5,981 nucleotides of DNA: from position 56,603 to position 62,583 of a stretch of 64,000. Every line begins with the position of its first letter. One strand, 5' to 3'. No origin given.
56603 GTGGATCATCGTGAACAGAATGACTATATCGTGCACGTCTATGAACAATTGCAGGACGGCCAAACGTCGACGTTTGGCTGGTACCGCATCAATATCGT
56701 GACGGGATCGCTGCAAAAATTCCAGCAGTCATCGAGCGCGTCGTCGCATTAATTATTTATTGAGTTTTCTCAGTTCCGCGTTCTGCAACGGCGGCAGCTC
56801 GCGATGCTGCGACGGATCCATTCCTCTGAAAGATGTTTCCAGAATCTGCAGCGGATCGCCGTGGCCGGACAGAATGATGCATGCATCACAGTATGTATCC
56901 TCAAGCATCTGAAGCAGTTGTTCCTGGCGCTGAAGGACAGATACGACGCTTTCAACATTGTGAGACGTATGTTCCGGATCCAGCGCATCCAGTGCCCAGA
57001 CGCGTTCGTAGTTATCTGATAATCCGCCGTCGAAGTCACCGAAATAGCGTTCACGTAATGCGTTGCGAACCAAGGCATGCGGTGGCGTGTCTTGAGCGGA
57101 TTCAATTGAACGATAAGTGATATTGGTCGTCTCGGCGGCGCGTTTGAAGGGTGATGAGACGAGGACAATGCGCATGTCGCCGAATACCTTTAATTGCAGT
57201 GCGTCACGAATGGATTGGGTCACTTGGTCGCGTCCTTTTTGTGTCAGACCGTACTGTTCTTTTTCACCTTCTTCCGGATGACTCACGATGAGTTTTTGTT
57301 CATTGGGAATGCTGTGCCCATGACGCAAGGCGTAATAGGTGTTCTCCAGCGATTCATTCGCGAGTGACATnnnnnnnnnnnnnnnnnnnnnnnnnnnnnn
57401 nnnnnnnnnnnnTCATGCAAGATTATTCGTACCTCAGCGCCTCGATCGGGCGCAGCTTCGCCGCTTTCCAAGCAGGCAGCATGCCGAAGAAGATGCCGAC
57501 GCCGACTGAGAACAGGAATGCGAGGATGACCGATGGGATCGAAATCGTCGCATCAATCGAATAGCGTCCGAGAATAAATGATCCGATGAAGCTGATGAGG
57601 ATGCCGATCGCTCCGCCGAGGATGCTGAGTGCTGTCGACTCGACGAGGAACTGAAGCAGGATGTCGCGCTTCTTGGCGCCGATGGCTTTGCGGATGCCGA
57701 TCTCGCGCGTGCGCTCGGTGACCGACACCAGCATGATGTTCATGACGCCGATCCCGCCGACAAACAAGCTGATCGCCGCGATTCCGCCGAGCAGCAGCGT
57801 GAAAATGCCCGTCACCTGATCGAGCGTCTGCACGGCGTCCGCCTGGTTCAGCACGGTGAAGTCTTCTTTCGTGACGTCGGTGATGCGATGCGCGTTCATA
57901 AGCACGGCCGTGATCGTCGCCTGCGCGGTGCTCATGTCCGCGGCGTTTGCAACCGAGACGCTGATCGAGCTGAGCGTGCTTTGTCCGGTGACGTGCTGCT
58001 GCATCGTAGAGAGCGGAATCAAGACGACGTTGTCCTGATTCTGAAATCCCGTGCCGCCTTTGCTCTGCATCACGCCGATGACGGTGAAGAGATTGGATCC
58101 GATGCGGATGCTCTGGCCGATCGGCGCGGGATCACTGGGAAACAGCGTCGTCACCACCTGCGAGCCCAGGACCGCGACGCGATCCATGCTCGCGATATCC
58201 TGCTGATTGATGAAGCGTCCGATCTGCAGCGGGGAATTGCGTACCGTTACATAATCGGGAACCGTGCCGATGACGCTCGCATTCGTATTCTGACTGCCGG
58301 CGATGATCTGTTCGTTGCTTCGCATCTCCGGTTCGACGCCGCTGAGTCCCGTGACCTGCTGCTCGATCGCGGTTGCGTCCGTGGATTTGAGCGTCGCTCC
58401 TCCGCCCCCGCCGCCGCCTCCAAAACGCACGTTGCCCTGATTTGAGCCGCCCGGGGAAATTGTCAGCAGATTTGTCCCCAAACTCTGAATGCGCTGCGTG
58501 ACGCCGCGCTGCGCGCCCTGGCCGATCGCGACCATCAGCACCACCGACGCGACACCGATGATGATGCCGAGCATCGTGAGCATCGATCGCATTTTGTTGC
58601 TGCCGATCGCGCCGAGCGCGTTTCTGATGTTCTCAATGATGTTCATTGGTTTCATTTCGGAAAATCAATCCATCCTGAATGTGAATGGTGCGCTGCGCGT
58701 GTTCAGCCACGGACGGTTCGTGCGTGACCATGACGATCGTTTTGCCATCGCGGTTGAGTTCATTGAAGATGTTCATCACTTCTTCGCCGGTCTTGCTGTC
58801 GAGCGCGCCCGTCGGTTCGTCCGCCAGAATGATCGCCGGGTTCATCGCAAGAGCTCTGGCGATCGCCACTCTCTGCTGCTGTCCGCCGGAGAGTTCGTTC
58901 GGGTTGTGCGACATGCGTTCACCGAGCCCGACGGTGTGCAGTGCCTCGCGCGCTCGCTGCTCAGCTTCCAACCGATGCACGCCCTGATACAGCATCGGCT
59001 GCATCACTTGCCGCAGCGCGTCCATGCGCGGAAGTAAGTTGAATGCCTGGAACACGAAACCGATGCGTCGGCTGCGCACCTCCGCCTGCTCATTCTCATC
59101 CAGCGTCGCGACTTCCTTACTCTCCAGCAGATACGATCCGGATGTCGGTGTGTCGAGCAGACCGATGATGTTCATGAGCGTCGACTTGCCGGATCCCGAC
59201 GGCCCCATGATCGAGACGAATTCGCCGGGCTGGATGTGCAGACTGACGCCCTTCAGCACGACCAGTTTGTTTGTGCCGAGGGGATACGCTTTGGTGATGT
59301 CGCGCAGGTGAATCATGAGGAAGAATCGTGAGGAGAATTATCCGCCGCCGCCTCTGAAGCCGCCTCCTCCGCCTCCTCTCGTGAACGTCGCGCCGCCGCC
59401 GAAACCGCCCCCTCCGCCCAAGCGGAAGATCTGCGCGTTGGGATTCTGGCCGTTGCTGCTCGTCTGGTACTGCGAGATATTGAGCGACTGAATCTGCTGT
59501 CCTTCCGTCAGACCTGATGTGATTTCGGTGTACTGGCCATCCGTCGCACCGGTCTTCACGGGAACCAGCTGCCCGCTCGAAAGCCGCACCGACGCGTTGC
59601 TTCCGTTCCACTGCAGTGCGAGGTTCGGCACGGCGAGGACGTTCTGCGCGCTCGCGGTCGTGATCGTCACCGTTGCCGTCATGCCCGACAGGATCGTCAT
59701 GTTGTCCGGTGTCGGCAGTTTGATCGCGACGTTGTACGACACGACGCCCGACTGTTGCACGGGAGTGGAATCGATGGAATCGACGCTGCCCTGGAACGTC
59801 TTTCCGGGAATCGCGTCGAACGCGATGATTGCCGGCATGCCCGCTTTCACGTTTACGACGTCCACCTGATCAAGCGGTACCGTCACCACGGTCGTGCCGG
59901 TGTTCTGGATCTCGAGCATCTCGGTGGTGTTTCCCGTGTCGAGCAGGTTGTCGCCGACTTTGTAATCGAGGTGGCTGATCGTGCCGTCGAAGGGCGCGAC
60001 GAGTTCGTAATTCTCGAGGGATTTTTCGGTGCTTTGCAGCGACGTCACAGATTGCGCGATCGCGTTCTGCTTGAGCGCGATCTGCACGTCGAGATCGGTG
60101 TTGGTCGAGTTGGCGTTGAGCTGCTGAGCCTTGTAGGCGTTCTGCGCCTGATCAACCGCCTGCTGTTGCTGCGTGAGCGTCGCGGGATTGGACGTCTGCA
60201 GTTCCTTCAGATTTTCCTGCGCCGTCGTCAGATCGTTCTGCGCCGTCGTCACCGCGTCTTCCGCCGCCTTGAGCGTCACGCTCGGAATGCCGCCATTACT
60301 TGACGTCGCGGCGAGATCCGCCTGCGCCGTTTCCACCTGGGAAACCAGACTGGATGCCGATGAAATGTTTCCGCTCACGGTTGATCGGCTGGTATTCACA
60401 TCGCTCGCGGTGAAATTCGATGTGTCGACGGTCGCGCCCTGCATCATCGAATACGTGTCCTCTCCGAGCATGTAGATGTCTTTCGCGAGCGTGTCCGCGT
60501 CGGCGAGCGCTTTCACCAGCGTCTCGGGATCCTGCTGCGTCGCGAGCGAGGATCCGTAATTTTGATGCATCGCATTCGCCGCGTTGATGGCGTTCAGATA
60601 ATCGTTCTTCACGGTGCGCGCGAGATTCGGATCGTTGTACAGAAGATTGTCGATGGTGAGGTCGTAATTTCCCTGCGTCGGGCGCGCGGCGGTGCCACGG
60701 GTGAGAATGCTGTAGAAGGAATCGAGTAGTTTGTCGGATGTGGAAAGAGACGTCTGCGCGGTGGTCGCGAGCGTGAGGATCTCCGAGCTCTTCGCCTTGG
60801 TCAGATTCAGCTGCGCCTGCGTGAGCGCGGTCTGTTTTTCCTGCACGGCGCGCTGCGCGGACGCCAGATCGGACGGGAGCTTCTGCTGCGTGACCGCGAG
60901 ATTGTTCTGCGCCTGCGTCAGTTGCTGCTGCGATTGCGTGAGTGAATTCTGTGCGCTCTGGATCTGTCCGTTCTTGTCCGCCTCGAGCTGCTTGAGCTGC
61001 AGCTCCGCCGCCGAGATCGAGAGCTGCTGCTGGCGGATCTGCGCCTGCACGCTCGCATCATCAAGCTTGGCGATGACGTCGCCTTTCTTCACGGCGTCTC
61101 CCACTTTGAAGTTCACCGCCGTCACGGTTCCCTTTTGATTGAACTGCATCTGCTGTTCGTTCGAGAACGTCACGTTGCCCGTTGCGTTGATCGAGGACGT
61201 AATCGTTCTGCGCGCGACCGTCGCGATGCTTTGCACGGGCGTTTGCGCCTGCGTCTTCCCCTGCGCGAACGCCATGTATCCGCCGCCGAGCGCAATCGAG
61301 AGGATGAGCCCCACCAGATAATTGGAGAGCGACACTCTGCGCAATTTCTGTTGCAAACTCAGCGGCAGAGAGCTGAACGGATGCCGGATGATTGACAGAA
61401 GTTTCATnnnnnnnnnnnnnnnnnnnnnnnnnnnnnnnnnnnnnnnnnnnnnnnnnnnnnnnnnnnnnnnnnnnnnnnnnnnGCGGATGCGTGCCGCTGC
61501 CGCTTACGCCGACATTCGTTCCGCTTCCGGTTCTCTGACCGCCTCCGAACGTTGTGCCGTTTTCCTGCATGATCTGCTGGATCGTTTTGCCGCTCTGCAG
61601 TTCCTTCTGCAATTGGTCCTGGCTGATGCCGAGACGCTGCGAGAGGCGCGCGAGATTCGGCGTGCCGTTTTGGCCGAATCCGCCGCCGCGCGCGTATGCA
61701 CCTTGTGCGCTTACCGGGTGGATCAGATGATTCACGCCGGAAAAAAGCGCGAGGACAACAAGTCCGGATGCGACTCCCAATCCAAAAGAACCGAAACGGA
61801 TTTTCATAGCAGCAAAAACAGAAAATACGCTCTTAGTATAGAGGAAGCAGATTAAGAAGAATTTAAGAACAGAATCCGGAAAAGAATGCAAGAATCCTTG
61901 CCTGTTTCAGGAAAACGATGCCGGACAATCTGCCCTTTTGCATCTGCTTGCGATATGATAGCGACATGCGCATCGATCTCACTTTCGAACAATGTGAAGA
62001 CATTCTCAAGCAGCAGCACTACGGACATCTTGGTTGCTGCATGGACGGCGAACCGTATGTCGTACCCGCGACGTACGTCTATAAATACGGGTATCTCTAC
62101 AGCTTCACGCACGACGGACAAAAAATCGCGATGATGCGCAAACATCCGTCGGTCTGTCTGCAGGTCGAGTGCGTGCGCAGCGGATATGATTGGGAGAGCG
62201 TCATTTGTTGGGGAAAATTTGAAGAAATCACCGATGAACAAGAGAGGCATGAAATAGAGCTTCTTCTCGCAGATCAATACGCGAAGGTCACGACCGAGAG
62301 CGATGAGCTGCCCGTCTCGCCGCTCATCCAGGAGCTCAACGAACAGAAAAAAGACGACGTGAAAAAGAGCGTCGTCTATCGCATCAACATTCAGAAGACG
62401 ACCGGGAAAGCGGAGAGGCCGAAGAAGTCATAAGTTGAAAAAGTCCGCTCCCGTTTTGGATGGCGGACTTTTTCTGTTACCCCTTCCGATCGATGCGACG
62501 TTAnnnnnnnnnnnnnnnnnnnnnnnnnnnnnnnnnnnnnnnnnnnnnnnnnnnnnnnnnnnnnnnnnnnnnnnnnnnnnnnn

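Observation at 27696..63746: G-free, C/U-rich leaders replace Shine-Dalgarno sequences upstream of many start codons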

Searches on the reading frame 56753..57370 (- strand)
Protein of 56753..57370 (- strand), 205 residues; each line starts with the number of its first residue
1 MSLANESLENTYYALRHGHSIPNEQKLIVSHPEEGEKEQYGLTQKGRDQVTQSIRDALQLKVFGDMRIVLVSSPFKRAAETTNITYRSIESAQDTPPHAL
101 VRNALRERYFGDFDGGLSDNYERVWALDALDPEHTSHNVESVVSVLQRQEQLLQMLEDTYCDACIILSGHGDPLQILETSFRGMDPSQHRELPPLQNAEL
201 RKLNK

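Call 10: search_protein_families(library=pfam, proteins=[window:56753-57370:-])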
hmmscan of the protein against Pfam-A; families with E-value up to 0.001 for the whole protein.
window:56753-57370:- (205 aa): 1 family
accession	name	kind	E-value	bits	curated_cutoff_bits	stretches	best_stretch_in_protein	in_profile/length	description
PF00300.27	His_Phos_1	-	3.8e-16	59.8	21.7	1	13-203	2-179/194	Histidine phosphatase superfamily (branch 1)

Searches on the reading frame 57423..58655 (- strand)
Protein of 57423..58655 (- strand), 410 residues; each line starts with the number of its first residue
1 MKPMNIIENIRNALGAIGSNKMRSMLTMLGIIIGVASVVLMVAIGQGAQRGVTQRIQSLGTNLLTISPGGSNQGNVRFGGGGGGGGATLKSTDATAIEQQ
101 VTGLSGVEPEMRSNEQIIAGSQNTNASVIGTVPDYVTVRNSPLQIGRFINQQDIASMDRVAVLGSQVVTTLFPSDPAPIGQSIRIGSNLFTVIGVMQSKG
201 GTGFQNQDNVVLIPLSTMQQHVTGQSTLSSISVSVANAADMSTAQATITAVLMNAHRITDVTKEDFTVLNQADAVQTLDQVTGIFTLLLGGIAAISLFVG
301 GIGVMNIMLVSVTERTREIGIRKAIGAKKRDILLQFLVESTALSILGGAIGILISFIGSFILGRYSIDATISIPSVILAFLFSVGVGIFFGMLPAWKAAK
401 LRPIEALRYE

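Call 10: search_protein_families(library=pfam, proteins=[window:57423-58655:-])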
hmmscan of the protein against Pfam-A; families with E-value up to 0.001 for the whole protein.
window:57423-58655:- (410 aa): 2 families
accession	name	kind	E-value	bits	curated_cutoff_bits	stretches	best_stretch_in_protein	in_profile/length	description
PF12704.14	MacB_PCD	-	3.4e-48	165.1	27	1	24-250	1-206/207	MacB-like periplasmic core domain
PF02687.27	FtsX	-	3.3e-22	79.2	25.5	1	292-401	3-118/120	FtsX-like permease C-terminal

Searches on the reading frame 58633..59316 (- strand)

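Call 10: search_protein_families(library=pfam, proteins=[window:58633-59316:-])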
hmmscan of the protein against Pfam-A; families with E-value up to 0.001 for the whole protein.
window:58633-59316:- (227 aa): 4 families
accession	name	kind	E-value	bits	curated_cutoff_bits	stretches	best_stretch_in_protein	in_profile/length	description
PF00005.33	ABC_tran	-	1.2e-35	123.5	25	1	21-169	1-136/137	ABC transporter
PF02463.25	SMC_N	-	8.3e-09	35.6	40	1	32-213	25-211/220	RecF/RecN/SMC N terminal domain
PF13304.12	AAA_21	-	1.5e-07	32.2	27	0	34-55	2-26/304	AAA domain, putative AbiEii toxin, Type IV TA system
PF13555.12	AAA_29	-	0.00013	22.1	27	1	23-49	14-40/61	P-loop containing region of AAA domain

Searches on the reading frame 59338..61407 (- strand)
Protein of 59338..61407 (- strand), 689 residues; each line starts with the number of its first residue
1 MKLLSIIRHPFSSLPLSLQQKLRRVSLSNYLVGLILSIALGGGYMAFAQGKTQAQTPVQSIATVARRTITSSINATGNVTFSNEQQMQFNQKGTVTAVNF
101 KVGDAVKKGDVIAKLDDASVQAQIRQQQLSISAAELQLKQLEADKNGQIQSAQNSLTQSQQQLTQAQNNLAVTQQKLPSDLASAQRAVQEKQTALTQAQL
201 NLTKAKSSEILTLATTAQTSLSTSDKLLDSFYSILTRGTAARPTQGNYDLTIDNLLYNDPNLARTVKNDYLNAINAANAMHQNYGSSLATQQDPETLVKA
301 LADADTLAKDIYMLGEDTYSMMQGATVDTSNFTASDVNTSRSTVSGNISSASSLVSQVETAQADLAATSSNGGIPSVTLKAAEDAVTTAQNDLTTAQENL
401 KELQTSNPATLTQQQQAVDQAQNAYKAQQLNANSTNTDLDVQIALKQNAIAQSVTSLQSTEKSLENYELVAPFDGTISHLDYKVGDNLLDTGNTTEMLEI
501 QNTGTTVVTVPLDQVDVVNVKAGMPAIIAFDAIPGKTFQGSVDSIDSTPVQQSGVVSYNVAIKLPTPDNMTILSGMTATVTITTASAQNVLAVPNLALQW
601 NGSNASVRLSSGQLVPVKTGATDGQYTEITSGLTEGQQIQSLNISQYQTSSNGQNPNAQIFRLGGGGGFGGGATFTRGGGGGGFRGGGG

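Call 10: search_protein_families(library=pfam, proteins=[window:59338-61407:-])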
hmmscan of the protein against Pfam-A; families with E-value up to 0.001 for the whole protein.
window:59338-61407:- (689 aa): 5 families
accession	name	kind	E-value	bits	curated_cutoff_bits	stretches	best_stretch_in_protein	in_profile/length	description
PF13437.12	HlyD_3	-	5.5e-11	43.6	22.2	1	469-569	2-100/106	HlyD family secretion protein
PF16576.10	HlyD_D23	-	6.7e-10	39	30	1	369-549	25-188/214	Barrel-sandwich domain of CusB or HlyD membrane-fusion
PF13533.13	Biotin_lipoyl_2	-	2.1e-07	31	29.8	1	86-116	2-32/32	Biotin-lipoyl like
PF00364.28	Biotin_lipoyl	-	7.3e-05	23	22.1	0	90-115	48-73/73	Biotin-requiring enzyme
PF06810.17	Phage_scaffold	-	0.00017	22.1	35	1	359-455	17-109/170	Phage capsid assembly scaffolding protein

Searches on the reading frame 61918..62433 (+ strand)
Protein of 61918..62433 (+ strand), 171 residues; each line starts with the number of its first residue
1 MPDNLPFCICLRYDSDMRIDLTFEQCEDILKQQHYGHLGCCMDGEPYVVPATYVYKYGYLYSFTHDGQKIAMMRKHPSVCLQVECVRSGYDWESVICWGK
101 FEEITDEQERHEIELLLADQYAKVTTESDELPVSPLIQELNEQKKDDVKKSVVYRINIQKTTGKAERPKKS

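Call 10: search_protein_families(library=pfam, proteins=[window:61918-62433:+])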
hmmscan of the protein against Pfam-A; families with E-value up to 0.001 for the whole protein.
window:61918-62433:+ (171 aa): 2 families
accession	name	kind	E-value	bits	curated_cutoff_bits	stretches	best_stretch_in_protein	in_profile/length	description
PF12900.13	Pyridox_ox_2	-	4.2e-17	62.9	27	1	24-164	3-139/140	Pyridoxamine 5'-phosphate oxidase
PF01243.27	PNPOx_N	-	1.9e-08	35.1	28.1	1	24-143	3-98/120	Pyridoxamine 5'-phosphate oxidase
